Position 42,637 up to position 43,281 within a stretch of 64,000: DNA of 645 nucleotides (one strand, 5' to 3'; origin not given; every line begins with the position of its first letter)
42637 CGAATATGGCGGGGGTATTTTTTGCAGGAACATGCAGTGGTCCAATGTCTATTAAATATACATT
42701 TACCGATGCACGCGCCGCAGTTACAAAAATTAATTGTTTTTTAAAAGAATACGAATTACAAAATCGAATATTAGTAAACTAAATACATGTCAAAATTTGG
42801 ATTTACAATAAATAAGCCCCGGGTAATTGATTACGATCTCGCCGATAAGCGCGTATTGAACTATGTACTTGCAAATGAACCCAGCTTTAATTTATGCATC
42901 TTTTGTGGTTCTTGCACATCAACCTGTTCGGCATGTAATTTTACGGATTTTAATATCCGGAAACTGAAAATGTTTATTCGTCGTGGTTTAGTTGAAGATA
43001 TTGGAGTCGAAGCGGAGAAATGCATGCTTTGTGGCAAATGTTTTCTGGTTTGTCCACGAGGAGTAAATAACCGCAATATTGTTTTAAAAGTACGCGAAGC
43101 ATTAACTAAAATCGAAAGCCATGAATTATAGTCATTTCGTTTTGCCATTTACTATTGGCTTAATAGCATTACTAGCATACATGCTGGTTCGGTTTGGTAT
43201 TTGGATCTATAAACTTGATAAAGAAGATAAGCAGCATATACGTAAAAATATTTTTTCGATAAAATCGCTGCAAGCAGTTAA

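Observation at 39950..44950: Five-gene Hdr-like operon combining soluble HdrCBA-type and membrane HdrED-type modules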

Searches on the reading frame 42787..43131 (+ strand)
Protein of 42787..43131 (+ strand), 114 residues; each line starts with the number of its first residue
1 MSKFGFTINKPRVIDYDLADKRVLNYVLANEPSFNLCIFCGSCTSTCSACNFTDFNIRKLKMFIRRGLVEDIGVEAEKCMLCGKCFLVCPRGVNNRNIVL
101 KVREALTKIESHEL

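Call 3: search_protein_families(library=pfam, proteins=[window:42787-43131:+], max_evalue=0.01)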
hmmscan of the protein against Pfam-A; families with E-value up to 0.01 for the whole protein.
window:42787-43131:+ (114 aa): 12 families
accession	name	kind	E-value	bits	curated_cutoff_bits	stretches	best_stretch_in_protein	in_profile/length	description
PF13187.11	Fer4_9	-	9.9e-08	32.3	27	1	37-92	2-50/52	4Fe-4S dicluster domain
PF12838.12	Fer4_7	-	4.2e-07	30.8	27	1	37-93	2-52/52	4Fe-4S dicluster domain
PF00037.32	Fer4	-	7.7e-07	29.1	21.1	1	74-92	3-21/24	4Fe-4S binding domain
PF13237.11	Fer4_10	-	8e-07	29.3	25.5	1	74-94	4-26/53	4Fe-4S dicluster domain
PF13183.11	Fer4_8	-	4.3e-06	27.6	27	1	35-93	3-68/68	4Fe-4S dicluster domain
PF13484.11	Fer4_16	-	4.4e-06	27.8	30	0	78-96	1-19/66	4Fe-4S double cluster binding domain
PF13534.11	Fer4_17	-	1.7e-05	25.7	22.2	1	37-94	2-61/61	4Fe-4S dicluster domain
PF25160.1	LdpA_Fe-S-bd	-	0.00012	22.2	27.6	1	70-92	19-41/49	LdpA Fe-S cluster-binding domain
PF12797.12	Fer4_2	-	0.00017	21.7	24.5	1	74-90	5-21/22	4Fe-4S binding domain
PF12837.12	Fer4_6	-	0.00024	21.4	25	1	73-93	3-23/24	4Fe-4S binding domain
PF12800.12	Fer4_4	-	0.0005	20.6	24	1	77-92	2-17/17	4Fe-4S binding domain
PF14697.11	Fer4_21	-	0.0036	17.8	35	0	74-91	3-20/59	4Fe-4S dicluster domain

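Call 4: search_protein_families(library=ncbifam, proteins=[window:42787-43131:+], max_evalue=0.01)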
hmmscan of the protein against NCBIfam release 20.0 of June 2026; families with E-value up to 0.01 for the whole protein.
window:42787-43131:+ (114 aa): 32 families (the best 25 are shown)
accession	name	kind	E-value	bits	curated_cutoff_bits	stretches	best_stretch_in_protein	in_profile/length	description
TIGR03290.1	CoB_CoM_SS_C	equivalog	2e-09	37.6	160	1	35-106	2-75/144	CoB--CoM heterodisulfide reductase subunit C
NF041779.1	hetero_SS_HdrC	equivalog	2.2e-08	33.8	350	1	34-102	30-99/198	ferredoxin:CoB-CoM heterodisulfide reductase subunit HdrC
NF040762.1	Hydr_FeFe_Clost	exception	3.4e-07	29.3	900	1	35-112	144-223/572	ferredoxin hydrogenase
TIGR02512.1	FeFe_hydrog_A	subfamily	4.8e-07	29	405.95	1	35-109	7-83/375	[FeFe] hydrogenase, group A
NF042909.1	FMH_DH_FwdF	exception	5e-07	29.1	375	1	35-103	55-125/336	tungsten-dependent formylmethanofuran dehydrogenase subunit FwdF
TIGR02936.1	fdxN_nitrog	equivalog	9.2e-07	28.9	80.55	1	74-95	18-39/91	ferredoxin III, nif-specific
NF041890.1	hdrC_Methbact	equivalog_domain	9.9e-07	28.5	270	1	17-96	11-91/192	ferredoxin:CoB-CoM heterodisulfide reductase subunit HdrC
NF040763.1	FeFe_hydrog_A6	exception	1.1e-06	27.4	765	1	35-108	145-220/571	NADH-dependent [FeFe] hydrogenase, group A6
NF009226.0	PRK12576.1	equivalog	9.5e-06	25.1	344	0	77-105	208-236/317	succinate dehydrogenase/fumarate reductase iron-sulfur subunit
NF005745.0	PRK07569.1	equivalog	6.6e-05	22.4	333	1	34-93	145-206/238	bidirectional hydrogenase complex protein HoxU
TIGR04041.1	activase_YjjW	hypoth_equivalog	0.00012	21.6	250.2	1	33-112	39-105/276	YjjW family glycine radical enzyme activase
NF058577.1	FdxA_fam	equivalog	0.00014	22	65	1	74-91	33-50/52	4Fe-4S ferredoxin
TIGR00314.1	cdhA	equivalog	0.00017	19.5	781.3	1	35-108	399-468/784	CO dehydrogenase/acetyl-CoA synthase complex subunit alpha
NF045874.1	Vhu_polyferre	exception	0.00023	20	600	1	35-94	157-213/381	F420-non-reducing hydrogenase associated-polyferredoxin VhuB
NF038018.1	qmoC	equivalog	0.00045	19.8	300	1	33-106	16-91/360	quinone-interacting membrane-bound oxidoreductase complex subunit QmoC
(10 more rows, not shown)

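Call 61: search_solved_structures(query=window:42787-43131:+, max_evalue=0.01, show_alignments=2)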
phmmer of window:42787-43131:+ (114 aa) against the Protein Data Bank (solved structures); distinct sequences matched with E-value up to 0.01: 12.
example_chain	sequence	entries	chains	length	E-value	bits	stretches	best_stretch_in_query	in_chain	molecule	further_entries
5odc_C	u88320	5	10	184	5.1e-06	29.8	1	33-104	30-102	Heterodisulfide reductase, subunit C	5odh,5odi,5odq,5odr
9sfi_E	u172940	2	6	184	3.1e-05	27.3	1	33-104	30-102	H(2)/formate:CoB-CoM heterodisulfide,ferredoxin reductase subunit C2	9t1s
8rvv_C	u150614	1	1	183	3.3e-05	27.2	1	29-104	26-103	H(2):CoB-CoM heterodisulfide,ferredoxin reductase subunit C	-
8rvu_c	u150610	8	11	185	3.3e-05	27.1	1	29-104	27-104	H(2):CoB-CoM heterodisulfide,ferredoxin reductase subunit C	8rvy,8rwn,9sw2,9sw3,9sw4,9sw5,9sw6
7bkb_C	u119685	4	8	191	4.9e-05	26.6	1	31-105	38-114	CoB--CoM heterodisulfide reductase subunit C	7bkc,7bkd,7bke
5t5i_F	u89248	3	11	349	8.6e-05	25.8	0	35-91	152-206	Tungsten formylmethanofuran dehydrogenase subunit fwdF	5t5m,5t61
7p5h_A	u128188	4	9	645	0.00015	25.1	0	77-107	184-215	Fe-hydrogenase, subunit alpha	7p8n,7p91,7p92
7bkb_K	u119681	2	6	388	0.00018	24.8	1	16-92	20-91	Formylmethanofuran dehydrogenase, subunit F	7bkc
8a6t_A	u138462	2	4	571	0.00093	22.5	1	35-106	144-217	Electron bifurcating hydrogenase subunit HydA1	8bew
9sw6_H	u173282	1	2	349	0.0013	22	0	35-91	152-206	Tungsten formylmethanofuran dehydrogenase, subunit F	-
8rja_F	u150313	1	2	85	0.0049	20.2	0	36-93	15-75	NAD(P)H-quinone oxidoreductase subunit I, chloroplastic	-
9sfi_T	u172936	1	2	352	0.0099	19.2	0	72-92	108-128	4Fe-4S ferredoxin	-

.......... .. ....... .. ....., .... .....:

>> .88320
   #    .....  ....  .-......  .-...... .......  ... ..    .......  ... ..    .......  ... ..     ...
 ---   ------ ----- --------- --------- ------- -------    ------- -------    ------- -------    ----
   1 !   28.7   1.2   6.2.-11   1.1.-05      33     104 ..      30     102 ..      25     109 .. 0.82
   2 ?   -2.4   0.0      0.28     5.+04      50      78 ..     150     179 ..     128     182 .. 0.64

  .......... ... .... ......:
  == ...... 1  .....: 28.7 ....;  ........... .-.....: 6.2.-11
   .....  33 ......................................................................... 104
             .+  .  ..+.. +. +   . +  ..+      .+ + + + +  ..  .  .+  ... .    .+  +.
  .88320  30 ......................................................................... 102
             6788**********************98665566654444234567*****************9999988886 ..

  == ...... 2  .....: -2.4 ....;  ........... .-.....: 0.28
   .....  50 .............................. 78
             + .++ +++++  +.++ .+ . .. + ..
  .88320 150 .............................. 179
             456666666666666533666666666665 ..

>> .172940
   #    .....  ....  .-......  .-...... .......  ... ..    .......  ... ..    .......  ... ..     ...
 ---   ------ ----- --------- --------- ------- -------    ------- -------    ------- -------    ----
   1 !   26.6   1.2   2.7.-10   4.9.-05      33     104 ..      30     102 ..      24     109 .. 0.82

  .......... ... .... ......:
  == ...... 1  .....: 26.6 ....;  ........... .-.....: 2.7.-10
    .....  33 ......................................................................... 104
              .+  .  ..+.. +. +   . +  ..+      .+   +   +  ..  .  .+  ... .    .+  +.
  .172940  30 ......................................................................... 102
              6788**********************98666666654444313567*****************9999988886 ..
